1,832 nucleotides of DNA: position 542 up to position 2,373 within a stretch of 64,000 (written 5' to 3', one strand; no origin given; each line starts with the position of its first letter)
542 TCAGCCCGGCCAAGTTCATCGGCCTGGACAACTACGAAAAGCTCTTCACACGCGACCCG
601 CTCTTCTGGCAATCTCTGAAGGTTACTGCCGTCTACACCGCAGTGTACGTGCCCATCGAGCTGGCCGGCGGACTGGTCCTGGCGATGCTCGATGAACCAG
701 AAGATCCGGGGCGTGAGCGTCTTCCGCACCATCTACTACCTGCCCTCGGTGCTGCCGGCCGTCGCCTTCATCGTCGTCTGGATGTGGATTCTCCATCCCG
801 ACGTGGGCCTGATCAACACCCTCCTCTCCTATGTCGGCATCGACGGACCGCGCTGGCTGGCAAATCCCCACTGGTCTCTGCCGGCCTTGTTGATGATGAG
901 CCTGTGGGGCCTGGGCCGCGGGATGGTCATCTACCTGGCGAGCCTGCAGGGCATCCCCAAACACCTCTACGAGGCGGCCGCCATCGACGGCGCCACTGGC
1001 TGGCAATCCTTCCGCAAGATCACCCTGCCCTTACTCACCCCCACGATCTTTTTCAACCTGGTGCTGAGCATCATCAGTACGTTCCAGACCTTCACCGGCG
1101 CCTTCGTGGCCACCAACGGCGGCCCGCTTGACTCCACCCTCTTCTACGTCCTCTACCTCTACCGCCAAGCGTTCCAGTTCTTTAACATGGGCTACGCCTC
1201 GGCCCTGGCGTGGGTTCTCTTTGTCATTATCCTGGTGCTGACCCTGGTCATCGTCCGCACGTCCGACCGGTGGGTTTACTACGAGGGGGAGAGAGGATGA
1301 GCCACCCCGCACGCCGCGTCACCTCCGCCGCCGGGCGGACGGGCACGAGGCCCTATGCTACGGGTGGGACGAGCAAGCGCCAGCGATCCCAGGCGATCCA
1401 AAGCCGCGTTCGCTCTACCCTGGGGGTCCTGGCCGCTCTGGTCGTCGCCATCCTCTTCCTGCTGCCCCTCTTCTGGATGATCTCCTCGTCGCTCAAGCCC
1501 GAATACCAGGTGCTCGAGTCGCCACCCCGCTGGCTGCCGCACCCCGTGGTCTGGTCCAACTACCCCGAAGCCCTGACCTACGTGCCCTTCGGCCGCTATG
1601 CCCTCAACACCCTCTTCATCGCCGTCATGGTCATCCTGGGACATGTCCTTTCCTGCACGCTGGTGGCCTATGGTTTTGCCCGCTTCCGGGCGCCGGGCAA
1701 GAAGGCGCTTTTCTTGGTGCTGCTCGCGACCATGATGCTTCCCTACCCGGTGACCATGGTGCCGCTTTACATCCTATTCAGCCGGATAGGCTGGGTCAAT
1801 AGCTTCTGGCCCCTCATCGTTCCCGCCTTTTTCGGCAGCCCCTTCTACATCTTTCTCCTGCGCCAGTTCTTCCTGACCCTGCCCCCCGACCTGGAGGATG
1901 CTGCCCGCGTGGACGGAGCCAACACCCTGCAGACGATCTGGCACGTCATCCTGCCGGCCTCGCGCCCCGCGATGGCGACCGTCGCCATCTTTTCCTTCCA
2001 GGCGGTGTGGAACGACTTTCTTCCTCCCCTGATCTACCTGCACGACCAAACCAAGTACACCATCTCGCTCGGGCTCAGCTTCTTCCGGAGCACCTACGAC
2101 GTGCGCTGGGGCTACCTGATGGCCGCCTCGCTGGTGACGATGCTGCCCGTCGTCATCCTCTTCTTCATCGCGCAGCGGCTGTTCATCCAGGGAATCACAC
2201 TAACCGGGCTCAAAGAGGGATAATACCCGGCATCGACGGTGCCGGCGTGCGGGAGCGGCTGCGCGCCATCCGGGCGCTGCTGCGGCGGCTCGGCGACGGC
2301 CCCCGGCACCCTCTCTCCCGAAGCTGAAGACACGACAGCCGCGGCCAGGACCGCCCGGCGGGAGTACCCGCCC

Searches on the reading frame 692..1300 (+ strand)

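Call 50: search_protein_families(library=pfam, proteins=[window:692-1300:+], max_evalue=0.0001)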
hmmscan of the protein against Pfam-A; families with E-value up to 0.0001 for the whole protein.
window:692-1300:+ (202 aa): 1 family
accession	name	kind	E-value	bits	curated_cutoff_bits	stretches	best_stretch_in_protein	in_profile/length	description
PF00528.27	BPD_transp_1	-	1.6e-18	67.6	26.4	1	9-187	18-171/184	Binding-protein-dependent transport system inner membrane component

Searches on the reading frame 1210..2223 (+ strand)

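Call 50: search_protein_families(library=pfam, proteins=[window:1210-2223:+], max_evalue=0.0001)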
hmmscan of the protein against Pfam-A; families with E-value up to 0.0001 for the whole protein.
window:1210-2223:+ (337 aa): 1 family
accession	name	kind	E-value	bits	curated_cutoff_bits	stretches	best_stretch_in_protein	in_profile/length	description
PF00528.27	BPD_transp_1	-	2.2e-20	73.6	26.4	1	154-329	6-182/184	Binding-protein-dependent transport system inner membrane component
